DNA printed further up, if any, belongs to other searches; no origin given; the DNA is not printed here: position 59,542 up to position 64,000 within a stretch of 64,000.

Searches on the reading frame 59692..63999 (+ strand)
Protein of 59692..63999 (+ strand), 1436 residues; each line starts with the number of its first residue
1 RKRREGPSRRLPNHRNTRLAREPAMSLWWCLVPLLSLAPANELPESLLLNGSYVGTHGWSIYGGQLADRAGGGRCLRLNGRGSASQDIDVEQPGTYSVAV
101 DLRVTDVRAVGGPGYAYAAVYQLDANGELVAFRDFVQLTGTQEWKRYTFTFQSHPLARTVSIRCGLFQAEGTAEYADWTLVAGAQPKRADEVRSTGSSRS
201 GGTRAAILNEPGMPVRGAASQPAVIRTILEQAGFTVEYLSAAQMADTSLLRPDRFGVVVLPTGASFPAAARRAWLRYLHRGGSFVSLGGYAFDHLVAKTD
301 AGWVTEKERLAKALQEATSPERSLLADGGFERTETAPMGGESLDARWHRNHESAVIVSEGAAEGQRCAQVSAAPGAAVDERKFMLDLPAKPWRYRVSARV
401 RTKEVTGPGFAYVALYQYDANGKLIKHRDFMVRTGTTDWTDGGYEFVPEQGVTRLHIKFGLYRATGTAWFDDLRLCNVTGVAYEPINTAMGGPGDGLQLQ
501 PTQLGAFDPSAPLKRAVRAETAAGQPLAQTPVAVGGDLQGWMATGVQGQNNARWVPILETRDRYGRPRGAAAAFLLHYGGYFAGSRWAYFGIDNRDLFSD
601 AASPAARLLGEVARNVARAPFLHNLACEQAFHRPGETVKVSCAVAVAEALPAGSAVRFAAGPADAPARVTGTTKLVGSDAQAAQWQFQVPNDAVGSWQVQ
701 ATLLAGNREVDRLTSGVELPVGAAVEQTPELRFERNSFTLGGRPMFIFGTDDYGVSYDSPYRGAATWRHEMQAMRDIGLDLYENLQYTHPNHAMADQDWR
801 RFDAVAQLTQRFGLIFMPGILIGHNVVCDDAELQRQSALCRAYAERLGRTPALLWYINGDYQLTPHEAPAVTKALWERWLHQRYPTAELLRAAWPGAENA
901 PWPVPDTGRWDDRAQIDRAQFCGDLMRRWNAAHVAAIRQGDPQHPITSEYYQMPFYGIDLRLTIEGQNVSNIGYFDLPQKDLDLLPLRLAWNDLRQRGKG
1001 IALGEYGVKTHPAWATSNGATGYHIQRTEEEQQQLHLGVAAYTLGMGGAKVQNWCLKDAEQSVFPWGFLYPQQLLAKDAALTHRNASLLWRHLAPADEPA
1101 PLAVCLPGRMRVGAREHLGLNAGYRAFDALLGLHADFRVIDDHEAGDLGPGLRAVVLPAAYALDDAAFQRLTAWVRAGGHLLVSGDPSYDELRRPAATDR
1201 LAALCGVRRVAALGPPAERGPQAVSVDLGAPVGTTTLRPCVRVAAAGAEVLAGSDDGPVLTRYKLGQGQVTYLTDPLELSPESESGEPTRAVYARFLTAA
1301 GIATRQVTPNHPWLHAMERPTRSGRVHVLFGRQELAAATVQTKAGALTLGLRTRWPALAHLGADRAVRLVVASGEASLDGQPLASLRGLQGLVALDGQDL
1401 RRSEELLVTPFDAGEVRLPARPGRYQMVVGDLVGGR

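Call 108: search_protein_families(library=pfam, proteins=[window:59692-63999:+], max_evalue=0.1)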
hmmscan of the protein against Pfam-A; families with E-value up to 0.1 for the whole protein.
window:59692-63999:+ (1436 aa): 7 families
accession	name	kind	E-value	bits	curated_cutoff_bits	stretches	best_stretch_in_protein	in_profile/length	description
PF14258.12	DUF4350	-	1.6e-10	42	30.4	1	1123-1276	8-160/181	Domain of unknown function (DUF4350)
PF08532.16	Glyco_hydro_42M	-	1.2e-06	28.6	25.8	1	1151-1275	57-186/207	Beta-galactosidase trimerisation domain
PF02018.23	CBM_4_9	-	0.0002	22.2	25.9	1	55-155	13-120/136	Carbohydrate binding domain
PF22637.2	CBM_4_9_1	-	0.00049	20.8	27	0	393-474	70-147/148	BppA domain 1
PF09822.16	ABC_transp_aux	-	0.0007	19.4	34.7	1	1121-1192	16-87/288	ABC-type uncharacterized transport system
PF02449.21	Glyco_hydro_42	-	0.003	17.4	21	1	837-962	113-249/376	Beta-galactosidase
PF04862.18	DUF642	-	0.077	13.2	27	0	65-162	49-136/157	Protein of unknown function (DUF642)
